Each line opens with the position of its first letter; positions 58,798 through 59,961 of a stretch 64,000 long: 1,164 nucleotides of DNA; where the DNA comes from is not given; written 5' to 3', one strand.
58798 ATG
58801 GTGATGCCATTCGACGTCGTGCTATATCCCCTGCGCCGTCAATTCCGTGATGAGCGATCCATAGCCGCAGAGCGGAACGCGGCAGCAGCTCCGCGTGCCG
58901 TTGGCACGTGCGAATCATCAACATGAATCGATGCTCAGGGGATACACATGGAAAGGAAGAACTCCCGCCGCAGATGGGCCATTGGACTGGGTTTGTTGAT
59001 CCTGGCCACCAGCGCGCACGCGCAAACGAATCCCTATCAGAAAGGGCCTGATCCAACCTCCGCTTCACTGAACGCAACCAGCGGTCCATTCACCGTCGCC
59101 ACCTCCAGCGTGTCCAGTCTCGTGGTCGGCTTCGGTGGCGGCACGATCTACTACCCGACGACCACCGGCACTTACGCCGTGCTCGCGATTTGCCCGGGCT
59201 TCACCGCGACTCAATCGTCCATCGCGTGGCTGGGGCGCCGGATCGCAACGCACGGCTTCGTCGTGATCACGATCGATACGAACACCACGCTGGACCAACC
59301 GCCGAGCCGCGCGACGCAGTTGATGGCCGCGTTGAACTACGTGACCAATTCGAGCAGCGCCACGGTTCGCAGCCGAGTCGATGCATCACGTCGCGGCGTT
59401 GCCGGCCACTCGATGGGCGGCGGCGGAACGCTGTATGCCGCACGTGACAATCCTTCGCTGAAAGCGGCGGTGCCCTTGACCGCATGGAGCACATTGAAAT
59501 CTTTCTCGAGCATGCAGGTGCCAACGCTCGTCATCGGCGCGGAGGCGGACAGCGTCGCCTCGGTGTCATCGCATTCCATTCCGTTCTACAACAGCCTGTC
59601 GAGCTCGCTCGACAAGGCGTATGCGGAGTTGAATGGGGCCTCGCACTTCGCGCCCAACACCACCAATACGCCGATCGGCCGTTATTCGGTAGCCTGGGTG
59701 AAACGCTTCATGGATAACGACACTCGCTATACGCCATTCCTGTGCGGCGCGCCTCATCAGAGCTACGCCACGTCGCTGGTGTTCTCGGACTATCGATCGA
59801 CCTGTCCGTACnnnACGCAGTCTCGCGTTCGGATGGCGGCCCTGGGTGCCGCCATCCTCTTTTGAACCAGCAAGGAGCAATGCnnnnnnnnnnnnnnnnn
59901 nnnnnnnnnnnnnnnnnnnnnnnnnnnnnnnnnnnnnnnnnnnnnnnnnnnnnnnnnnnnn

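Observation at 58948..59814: New type I PETase/cutinase candidate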

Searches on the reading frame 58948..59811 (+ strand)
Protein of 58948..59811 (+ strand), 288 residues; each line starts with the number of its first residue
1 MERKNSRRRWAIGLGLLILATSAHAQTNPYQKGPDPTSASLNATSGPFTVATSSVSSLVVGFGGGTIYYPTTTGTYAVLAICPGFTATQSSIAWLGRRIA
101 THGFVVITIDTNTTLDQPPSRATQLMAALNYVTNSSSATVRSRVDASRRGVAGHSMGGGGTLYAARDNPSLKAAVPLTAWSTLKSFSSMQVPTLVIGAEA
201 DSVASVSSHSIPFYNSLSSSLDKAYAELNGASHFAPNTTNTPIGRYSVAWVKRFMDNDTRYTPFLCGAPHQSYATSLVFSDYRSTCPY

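Call 4: search_solved_structures(query=window:58948-59811:+, show_alignments=3)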
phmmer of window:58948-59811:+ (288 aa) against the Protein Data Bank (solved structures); distinct sequences matched with E-value up to 0.001: 183 (the best 60 are shown).
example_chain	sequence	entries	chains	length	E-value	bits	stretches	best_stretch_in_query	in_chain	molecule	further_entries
8eu1_A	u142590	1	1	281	7.1e-119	399.5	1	21-288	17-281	Polyethylene terephthalate hydrolase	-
8etx_A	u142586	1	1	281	2.8e-118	397.5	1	21-288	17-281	Polyethylene terephthalate hydrolase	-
8eu0_A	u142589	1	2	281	2.9e-118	397.5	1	21-288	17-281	Polyethylene terephthalate hydrolase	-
8etz_A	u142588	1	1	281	2.9e-118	397.4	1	21-288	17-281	Polyethylene terephthalate hydrolase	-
8ety_A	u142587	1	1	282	1.3e-117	395.3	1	25-288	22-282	Polyethylene terephthalate hydrolase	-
9pm1_A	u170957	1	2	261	3.6e-112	377.5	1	28-288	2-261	Poly(ethylene terephthalate) hydrolase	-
9pm2_A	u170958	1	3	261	3.7e-111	374.2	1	28-288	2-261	Poly(ethylene terephthalate) hydrolase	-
5lul_A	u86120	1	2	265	3.1e-106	358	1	27-288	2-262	Cutinase 2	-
5lui_A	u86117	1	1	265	3.2e-106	358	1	27-288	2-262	Cutinase 1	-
5luk_A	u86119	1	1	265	4.4e-106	357.5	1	27-288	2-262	Cutinase 2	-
5zoa_A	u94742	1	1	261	5e-106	357.3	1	28-288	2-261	BTA-hydrolase 1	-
4cg3_A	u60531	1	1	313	1.3e-105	356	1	26-288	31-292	CUTINASE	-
5luj_A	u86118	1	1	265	2.8e-105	354.9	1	27-288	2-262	Cutinase 2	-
7qjs_A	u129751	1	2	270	3e-105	354.8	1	27-288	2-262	Cutinase 2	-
4cg1_A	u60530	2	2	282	3e-105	354.8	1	28-288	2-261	CUTINASE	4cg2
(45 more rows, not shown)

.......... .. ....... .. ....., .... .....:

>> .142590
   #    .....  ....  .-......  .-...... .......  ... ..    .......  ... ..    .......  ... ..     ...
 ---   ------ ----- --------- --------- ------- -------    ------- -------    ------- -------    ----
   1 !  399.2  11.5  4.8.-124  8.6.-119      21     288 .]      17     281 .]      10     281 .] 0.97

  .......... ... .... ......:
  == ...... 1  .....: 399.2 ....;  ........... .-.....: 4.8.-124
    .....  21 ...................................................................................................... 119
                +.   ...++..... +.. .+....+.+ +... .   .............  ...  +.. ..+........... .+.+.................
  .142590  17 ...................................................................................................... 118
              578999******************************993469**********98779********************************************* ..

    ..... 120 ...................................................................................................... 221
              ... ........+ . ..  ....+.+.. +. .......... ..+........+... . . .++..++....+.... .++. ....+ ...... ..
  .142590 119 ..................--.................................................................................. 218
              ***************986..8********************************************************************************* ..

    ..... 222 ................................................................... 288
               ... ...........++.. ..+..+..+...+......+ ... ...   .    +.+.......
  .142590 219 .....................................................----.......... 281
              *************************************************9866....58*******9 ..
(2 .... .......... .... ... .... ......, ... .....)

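Call 5: search_protein_families(library=pfam, proteins=[window:58948-59811:+])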
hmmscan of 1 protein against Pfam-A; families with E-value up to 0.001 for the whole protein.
window:58948-59811:+ (288 aa): 6 families
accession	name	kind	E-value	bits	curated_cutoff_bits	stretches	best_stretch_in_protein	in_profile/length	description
PF12740.14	PETase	-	4.1e-119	397.2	28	1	25-287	2-263/263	PET hydrolase-like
PF12146.15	Hydrolase_4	-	9.3e-09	35.4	27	0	77-175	5-105/239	Serine aminopeptidase, S33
PF12695.13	Abhydrolase_5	-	9.8e-07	29.1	27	1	81-209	4-119/164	Alpha/beta hydrolase family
PF07224.18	Chlorophyllase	-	5.4e-06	25.9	26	1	67-159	33-128/301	Chlorophyllase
PF01738.24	DLH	-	6.8e-05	23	21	1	84-206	21-159/217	Dienelactone hydrolase family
PF03403.19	PAF-AH_p_II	-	0.00016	20.8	20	0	138-199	212-276/372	Platelet-activating factor acetylhydrolase, isoform II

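Call 6: search_protein_families(library=ncbifam, proteins=[window:58948-59811:+])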
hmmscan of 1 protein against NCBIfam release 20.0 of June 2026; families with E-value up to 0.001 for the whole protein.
window:58948-59811:+ (288 aa): 3 families
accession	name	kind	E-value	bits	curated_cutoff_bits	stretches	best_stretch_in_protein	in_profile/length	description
NF051441.1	BisHyethTerphBdeA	equivalog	1.4e-123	412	520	1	17-287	37-304/305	bis(hydroxyethyl) terephthalate hydrolase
NF047920.1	lactonase_UilS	equivalog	1.1e-08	35.1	400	1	66-176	14-127/285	UilS family quorum-quenching N-acyl-homoserine lactonase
TIGR02821.1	fghA_ester_D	equivalog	7.2e-05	22.5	281.7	1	130-174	119-165/275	S-formylglutathione hydrolase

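Call 7: find_homologous_proteins(query=window:58948-59811:+)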
Query window:58948-59811:+ (288 aa): 5598 proteins with E <= 0.001 among 8000 candidates; the best 120 are listed.
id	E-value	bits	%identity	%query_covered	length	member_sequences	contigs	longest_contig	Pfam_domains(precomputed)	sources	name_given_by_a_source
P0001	9.5e-173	591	92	100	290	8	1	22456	PF12740.15,PF01738.25,PF07224.18,PF12695.14,PF12146.16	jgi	jgi:triacylglycerol lipase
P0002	2.4e-172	590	92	100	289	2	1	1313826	PF12740.15,PF01738.25,PF07224.18,PF12695.14,PF12146.16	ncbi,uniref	ncbi:alpha/beta hydrolase family protein [Steroidobacter flavus]|uniref:Alpha/beta hydrolase family 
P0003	5.9e-172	588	91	100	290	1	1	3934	PF12740.15,PF07224.18,PF12695.14,PF12146.16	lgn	-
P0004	1.6e-169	580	91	100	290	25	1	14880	PF12740.15,PF07224.18,PF12695.14,PF12146.16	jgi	jgi:triacylglycerol lipase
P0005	1.5e-168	577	90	100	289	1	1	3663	PF12740.15,PF07224.18,PF12695.14,PF12146.16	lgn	-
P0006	4.5e-168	576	90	100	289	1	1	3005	PF12740.15,PF07224.18,PF12695.14,PF12146.16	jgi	jgi:triacylglycerol lipase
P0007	1.9e-165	567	89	100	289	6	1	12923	PF12740.15,PF12695.14,PF12146.16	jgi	jgi:triacylglycerol lipase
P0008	5.0e-161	553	87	100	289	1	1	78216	PF12740.15,PF12695.14,PF12146.16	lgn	-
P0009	1.3e-160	551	87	100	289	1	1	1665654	PF03403.20,PF12740.15,PF12695.14,PF12146.16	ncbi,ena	-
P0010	1.4e-160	551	89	100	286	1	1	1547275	PF03403.20,PF12740.15,PF12695.14,PF12146.16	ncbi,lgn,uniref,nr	ncbi:hypothetical protein JM946_08020 [Steroidobacter sp. S1-65]|uniref:PET hydrolase/cutinase-like 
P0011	3.3e-159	547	87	100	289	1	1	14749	PF12740.15,PF12695.14,PF12146.16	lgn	-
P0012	1.8e-158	544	88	100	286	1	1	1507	PF03403.20,PF12740.15,PF12695.14,PF12146.16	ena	-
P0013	3.6e-158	543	86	100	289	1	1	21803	PF12740.15,PF12146.16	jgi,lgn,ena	-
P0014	3.7e-158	543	87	100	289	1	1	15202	PF12740.15,PF12146.16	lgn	-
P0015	6.0e-158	542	88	100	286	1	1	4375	PF03403.20,PF12740.15,PF12695.14,PF12146.16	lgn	-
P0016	1.0e-157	542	86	100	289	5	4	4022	PF03403.20,PF12740.15,PF12695.14,PF12146.16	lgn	-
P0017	4.8e-157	539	85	100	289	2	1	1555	PF12740.15,PF12146.16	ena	-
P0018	9.0e-157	539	84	100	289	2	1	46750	PF03403.20,PF12740.15,PF12695.14,PF12146.16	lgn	-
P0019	1.2e-156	538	84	100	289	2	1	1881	PF12740.15,PF12695.14,PF12146.16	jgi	jgi:triacylglycerol lipase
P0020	2.2e-156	537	85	100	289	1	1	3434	PF12740.15,PF12146.16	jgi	jgi:predicted dienelactone hydrolase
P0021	1.5e-153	528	84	100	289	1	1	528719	PF12740.15,PF12146.16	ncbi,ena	-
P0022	1.1e-151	522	81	100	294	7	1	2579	PF03403.20,PF12740.15,PF12695.14,PF12146.16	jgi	jgi:alpha-beta hydrolase superfamily lysophospholipase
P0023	4.1e-150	517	82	100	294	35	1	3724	PF12740.15,PF12695.14,PF12146.16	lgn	-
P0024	3.4e-148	510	81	98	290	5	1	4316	PF12740.15,PF01738.25,PF12695.14,PF12146.16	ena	-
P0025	5.4e-148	510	82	91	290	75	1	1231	PF12740.15,PF01738.25,PF12695.14,PF12146.16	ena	-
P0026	9.9e-148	509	83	91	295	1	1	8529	PF12740.15,PF12695.14,PF12146.16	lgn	-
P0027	1.1e-147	509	80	98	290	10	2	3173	PF12740.15,PF01738.25,PF12695.14,PF12146.16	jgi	jgi:triacylglycerol lipase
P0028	2.4e-147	508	82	100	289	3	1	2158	PF12740.15,PF12146.16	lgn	-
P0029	2.9e-147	507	79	98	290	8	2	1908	PF12740.15,PF01738.25,PF07224.18,PF12695.14,PF12146.16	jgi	jgi:dienelactone hydrolase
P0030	6.0e-147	506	82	98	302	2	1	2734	PF12740.15,PF07224.18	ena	-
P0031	1.3e-146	505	80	98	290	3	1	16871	PF12740.15,PF12695.14,PF12146.16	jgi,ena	jgi:triacylglycerol lipase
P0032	1.1e-145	502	80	98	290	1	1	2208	PF12740.15,PF12695.14,PF12146.16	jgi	jgi:dienelactone hydrolase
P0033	1.2e-145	502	79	98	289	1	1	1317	PF12740.15,PF12695.14,PF12146.16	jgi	jgi:predicted dienelactone hydrolase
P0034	1.6e-145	502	79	98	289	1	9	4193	PF12740.15,PF12695.14,PF12146.16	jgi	jgi:predicted dienelactone hydrolase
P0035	2.3e-145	501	79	97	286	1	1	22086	PF03403.20,PF12740.15,PF12695.14,PF12146.16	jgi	jgi:predicted dienelactone hydrolase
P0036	5.1e-145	500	78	99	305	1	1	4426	PF03403.20,PF12740.15,PF12695.14,PF12146.16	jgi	jgi:pimeloyl-ACP methyl ester carboxylesterase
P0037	7.0e-145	500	78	98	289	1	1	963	PF12740.15,PF12695.14,PF12146.16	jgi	jgi:predicted dienelactone hydrolase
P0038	8.3e-145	499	80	91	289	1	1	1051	PF12740.15,PF12695.14,PF12146.16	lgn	-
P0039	1.2e-144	499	79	97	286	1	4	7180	PF03403.20,PF12740.15,PF12695.14,PF12146.16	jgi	jgi:predicted dienelactone hydrolase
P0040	1.3e-144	499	79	97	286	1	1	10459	PF03403.20,PF12740.15,PF12695.14,PF12146.16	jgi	jgi:predicted dienelactone hydrolase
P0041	2.4e-144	498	80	91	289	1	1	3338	PF12740.15,PF01738.25,PF12695.14,PF12146.16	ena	-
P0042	3.4e-144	497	80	91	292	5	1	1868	PF12740.15,PF01738.25,PF12695.14,PF12146.16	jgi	-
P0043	4.0e-144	497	80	91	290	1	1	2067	PF03403.20,PF12740.15,PF01738.25,PF07224.18,PF12695.14,PF12146.16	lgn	-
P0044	4.6e-144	497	79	91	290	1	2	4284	PF03403.20,PF12740.15,PF01738.25,PF12695.14,PF12146.16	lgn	-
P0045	1.1e-143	496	79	97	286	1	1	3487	PF03403.20,PF12740.15,PF01738.25,PF12695.14,PF12146.16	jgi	jgi:predicted dienelactone hydrolase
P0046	2.6e-143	494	79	98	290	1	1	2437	PF12740.15,PF01738.25,PF12695.14,PF12146.16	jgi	jgi:triacylglycerol lipase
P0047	8.8e-143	493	77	98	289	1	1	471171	PF12740.15,PF01738.25,PF12695.14,PF12146.16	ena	-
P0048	1.1e-142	492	77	98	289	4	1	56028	PF12740.15,PF12695.14,PF12146.16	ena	-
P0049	4.7e-142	490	76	98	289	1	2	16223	PF12740.15,PF12146.16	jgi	jgi:predicted dienelactone hydrolase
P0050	1.2e-141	489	76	98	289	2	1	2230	PF12740.15,PF12695.14,PF12146.16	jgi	jgi:triacylglycerol lipase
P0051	2.6e-141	488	75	98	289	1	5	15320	PF12740.15,PF12695.14,PF12146.16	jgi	jgi:predicted dienelactone hydrolase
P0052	4.1e-141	487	75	99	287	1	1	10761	PF03403.20,PF12740.15,PF07224.18,PF12695.14,PF12146.16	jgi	jgi:alpha-beta hydrolase superfamily lysophospholipase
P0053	5.8e-141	487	78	91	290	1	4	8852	PF03403.20,PF12740.15,PF01738.25,PF07224.18,PF12695.14,PF12146.16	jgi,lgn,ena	jgi:predicted dienelactone hydrolase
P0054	8.9e-141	486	78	91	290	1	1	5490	PF03403.20,PF12740.15,PF01738.25,PF07224.18,PF12695.14,PF12146.16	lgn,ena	-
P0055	1.3e-140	486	75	98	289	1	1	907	PF12740.15,PF12146.16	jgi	jgi:triacylglycerol lipase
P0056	1.3e-140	486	77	98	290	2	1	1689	PF12740.15,PF12695.14,PF12146.16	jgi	-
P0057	2.9e-140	484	78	91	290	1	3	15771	PF03403.20,PF12740.15,PF01738.25,PF07224.18,PF12695.14,PF12146.16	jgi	jgi:predicted dienelactone hydrolase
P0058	3.4e-140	484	77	91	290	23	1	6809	PF03403.20,PF12740.15,PF01738.25,PF12695.14,PF12146.16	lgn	-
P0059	6.8e-140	483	76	98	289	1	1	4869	PF12740.15,PF01738.25,PF07224.18,PF12695.14,PF12146.16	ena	-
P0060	1.6e-139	482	76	98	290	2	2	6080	PF03403.20,PF12740.15,PF01738.25,PF12695.14,PF12146.16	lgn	-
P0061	4.0e-139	481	77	97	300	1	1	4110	PF12740.15,PF07224.18,PF12695.14,PF12146.16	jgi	jgi:predicted dienelactone hydrolase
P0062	2.0e-134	465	73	98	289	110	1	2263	PF12740.15,PF01738.25,PF07224.18,PF12695.14,PF12146.16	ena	-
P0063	2.4e-132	458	73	97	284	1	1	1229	PF03403.20,PF12740.15,PF07224.18,PF12695.14,PF12146.16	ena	-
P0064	1.0e-131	456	72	98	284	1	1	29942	PF03403.20,PF12740.15,PF07224.18,PF12146.16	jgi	-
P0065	1.3e-131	456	72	100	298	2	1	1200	PF12740.15,PF01738.25,PF07224.18,PF12146.16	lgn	-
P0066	4.3e-123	428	81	82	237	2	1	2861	PF12740.15,PF01738.25,PF12695.14,PF12146.16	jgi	-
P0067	1.5e-122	426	81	81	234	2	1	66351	PF12740.15,PF07224.18,PF12146.16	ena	-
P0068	3.1e-121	422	66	99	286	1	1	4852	PF03403.20,PF12740.15,PF12146.16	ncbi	-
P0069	2.4e-120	419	72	89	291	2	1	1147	PF12740.15,PF07224.18,PF12146.16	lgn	-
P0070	2.9e-120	419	72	92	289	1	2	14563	PF03403.20,PF12740.15,PF07224.18,PF12695.14,PF12146.16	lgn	-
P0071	3.1e-120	419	69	96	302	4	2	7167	PF03403.20,PF12740.15,PF12146.16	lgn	-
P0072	3.2e-120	419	69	98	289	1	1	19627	PF03403.20,PF12740.15,PF07224.18,PF12695.14,PF12146.16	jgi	jgi:dienelactone hydrolase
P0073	3.8e-120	418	70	89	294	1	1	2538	PF03403.20,PF12740.15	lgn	-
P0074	3.9e-120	418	65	100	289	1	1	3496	PF12740.15,PF12695.14,PF00561.27,PF12146.16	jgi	jgi:cutinase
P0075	8.2e-120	417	72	91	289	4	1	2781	PF12740.15,PF12146.16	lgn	-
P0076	1.4e-119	417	68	97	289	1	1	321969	PF03403.20,PF12740.15,PF12146.16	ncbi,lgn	-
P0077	3.6e-119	415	68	100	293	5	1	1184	PF12740.15,PF07224.18,PF12146.16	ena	-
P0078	3.7e-119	415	70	90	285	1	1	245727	PF12740.15,PF01738.25,PF07224.18,PF12695.14,PF12146.16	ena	-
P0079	3.7e-119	415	71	91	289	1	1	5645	PF12740.15,PF07224.18,PF12695.14,PF12146.16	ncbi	-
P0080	5.7e-119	415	65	99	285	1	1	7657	PF03403.20,PF12740.15,PF07224.18,PF12146.16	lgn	-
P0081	8.7e-119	414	68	98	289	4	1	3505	PF03403.20,PF12740.15,PF07224.18,PF12695.14,PF12146.16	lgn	-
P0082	1.6e-118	413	72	88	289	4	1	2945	PF03403.20,PF12740.15,PF07224.18,PF12695.14,PF12146.16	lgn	-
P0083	1.9e-118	413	71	89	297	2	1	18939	PF12740.15,PF12146.16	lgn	-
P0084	3.5e-118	412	69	98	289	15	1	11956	PF03403.20,PF12740.15,PF07224.18,PF12695.14,PF12146.16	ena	-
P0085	9.8e-118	411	71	90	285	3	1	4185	PF12740.15,PF12146.16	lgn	-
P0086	1.1e-117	410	72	88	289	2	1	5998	PF03403.20,PF12740.15,PF07224.18,PF12146.16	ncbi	-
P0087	1.2e-117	410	70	97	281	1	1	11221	PF03403.20,PF12740.15,PF12695.14,PF12146.16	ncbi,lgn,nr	ncbi:MAG: alpha/beta hydrolase [Rubrivivax sp.]|nr:MAG: alpha/beta hydrolase [Rubrivivax sp.]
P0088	1.3e-117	410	73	90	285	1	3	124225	PF03403.20,PF12740.15,PF07224.18,PF12146.16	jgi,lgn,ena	-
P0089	1.6e-117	410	67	98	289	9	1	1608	PF03403.20,PF12740.15,PF07224.18,PF12695.14,PF12146.16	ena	-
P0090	3.1e-117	409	68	92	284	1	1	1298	PF12740.15,PF01738.25,PF07224.18,PF12146.16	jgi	jgi:predicted dienelactone hydrolase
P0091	3.4e-117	409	67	98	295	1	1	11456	PF03403.20,PF12740.15,PF07224.18,PF12146.16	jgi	-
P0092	7.0e-117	408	72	90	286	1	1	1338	PF12740.15,PF12146.16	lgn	-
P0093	1.1e-116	407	66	100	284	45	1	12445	PF03403.20,PF12740.15,PF12146.16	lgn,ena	-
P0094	1.3e-116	407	67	98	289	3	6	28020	PF03403.20,PF12740.15,PF07224.18,PF12695.14,PF12146.16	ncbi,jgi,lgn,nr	ncbi:MAG: alpha/beta hydrolase [Hydrogenophaga sp.]|jgi:triacylglycerol lipase|nr:alpha/beta hydrola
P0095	1.6e-116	407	66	98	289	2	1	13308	PF03403.20,PF12740.15,PF12146.16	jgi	jgi:predicted dienelactone hydrolase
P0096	1.9e-116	406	76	81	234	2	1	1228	PF12740.15,PF01738.25,PF12695.14,PF12146.16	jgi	-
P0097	1.9e-116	406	67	97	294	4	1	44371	PF03403.20,PF12740.15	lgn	-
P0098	2.8e-116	406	72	90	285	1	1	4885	PF12740.15,PF12146.16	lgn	-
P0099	6.4e-116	405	71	90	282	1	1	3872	PF00756.27,PF12740.15,PF12146.16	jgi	jgi:dienelactone hydrolase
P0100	7.6e-116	404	69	95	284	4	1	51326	PF12740.15,PF07224.18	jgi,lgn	jgi:triacylglycerol lipase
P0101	8.4e-116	404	70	89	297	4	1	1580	PF12740.15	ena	-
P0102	1.2e-115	404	72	88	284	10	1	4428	PF03403.20,PF12740.15,PF07224.18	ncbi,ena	-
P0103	1.4e-115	404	71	90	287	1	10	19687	PF12740.15,PF12146.16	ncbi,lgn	-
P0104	3.9e-115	402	71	90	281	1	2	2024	PF03403.20,PF12740.15,PF07224.18,PF12146.16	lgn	-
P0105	4.6e-115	402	71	90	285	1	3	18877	PF03403.20,PF12740.15,PF07224.18,PF12146.16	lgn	-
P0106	4.9e-115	402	71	90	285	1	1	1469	PF03403.20,PF12740.15,PF07224.18,PF12146.16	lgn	-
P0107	7.0e-115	401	70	90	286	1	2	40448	PF03403.20,PF12740.15,PF12146.16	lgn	-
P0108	1.2e-114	400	71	90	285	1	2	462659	PF03403.20,PF12740.15,PF07224.18,PF12146.16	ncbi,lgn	-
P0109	1.4e-114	400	71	90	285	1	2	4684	PF03403.20,PF12740.15,PF07224.18,PF12146.16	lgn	-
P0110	1.6e-114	400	71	90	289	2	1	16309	PF12740.15,PF01738.25,PF07224.18,PF12146.16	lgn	-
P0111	2.5e-114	399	66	97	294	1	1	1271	PF12740.15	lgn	-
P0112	3.4e-114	399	71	90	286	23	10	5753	PF03403.20,PF12740.15,PF07224.18,PF12146.16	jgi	jgi:triacylglycerol lipase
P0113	3.5e-114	399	71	90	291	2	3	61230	PF03403.20,PF12740.15,PF07224.18,PF12146.16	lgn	-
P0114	5.3e-114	398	71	90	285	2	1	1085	PF12740.15,PF07224.18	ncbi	-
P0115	5.3e-114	398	71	86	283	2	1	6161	PF00756.27,PF12740.15,PF12146.16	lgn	-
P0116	6.1e-114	398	70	90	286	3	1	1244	PF12740.15,PF12146.16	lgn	-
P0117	8.6e-114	398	70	88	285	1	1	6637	PF12740.15,PF07224.18,PF12695.14,PF12146.16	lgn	-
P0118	9.0e-114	398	69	94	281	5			PF03403.20,PF12740.15,PF01738.25,PF12695.14,PF00561.27,PF12146.16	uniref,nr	uniref:Polyethylene terephthalate hydrolase n=1 Tax=synthetic construct TaxID=32630 RepID=UPI0029529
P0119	9.9e-114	397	70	90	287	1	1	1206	PF03403.20,PF12740.15,PF12146.16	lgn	-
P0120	1.4e-113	397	66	98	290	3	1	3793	PF03403.20,PF12740.15,PF07224.18,PF12146.16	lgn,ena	-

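Call 8: find_related_loci(query=window:58948-59811:+, collection=genome_contigs, flank=8000)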
Query window:58948-59811:+ (288 aa) in genome_contigs; peptide patterns used: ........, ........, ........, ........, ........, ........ (x = any residue, [..] = any of these).
599 stretches matched a pattern (row limit reached: there are more); 539 encode a relative of the query (tblastn E <= 1e-3); the best 80 are kept; 80 distinct loci.
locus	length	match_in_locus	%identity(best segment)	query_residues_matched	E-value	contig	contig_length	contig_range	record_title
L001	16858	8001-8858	89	1-288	4e-164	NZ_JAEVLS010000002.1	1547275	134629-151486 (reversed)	Steroidobacter gossypii strain S1-65 Scaffold2_1, whole genome shotgun sequence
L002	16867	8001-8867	84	1-288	2e-151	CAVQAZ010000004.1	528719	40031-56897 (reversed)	MAG: uncultured Gammaproteobacteria bacterium isolate MFD09964.bin.1.308 genome assembly, contig: contig_19735, whole ge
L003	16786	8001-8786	81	27-288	7e-146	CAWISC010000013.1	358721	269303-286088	MAG: uncultured Gammaproteobacteria bacterium isolate MFD09206.bin.1.132 genome assembly, contig: contig_17533, whole ge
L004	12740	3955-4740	80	27-288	2e-143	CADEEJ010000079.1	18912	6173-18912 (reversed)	MAG: uncultured Steroidobacter sp. isolate Steroidobacter sp. RBC007 genome assembly, contig: MAG007_79, whole genome sh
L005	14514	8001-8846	74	7-288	6e-138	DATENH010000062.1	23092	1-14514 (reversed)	MAG TPA_asm: Steroidobacteraceae bacterium isolate SMAG_U8964 k141_1586276, whole genome shotgun sequence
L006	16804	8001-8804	69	14-288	8e-122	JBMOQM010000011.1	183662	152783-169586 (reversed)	MAG: Pseudomonadota bacterium isolate Betzabe_MAG154 MAG154_11, whole genome shotgun sequence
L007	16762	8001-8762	74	36-288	9e-122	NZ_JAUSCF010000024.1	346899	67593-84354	MAG: Hydrogenophaga sp. isolate E9_metabat.bin.11 E9_k141_81927, whole genome shotgun sequence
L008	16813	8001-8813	67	11-288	3e-120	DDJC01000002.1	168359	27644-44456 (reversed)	MAG TPA_asm: Burkholderiales bacterium UBA1834 UBA1834_contig_278, whole genome shotgun sequence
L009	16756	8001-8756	71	36-288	2e-117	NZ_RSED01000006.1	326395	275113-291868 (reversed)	Aquabacterium soli strain SJQ9 Scaffold6, whole genome shotgun sequence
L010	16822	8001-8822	63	11-288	5e-112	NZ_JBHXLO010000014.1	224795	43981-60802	Lentzea sp. NPDC058450 NPDC058450_T38_H8.ctg-0014, whole genome shotgun sequence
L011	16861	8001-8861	60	2-288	9e-112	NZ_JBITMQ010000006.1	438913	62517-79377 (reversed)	Actinophytocola sp. NPDC049390 NPDC049390_149_B2.ctg-0006, whole genome shotgun sequence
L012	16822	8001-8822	63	11-288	1e-111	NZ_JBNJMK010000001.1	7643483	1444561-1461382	Lentzea sp. CA-135723 MDNA_WGS_094_3, whole genome shotgun sequence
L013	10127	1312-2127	63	14-288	8e-112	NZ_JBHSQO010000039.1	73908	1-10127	Saccharothrix lopnurensis strain CGMCC 4.7246 spades_K_21_77_39, whole genome shotgun sequence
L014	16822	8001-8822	63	11-288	3e-111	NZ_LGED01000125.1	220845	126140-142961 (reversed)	Saccharothrix sp. NRRL B-16348 P442contig21.1, whole genome shotgun sequence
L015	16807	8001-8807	63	16-288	4e-111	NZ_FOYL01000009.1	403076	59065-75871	Lentzea waywayandensis strain DSM 44232, whole genome shotgun sequence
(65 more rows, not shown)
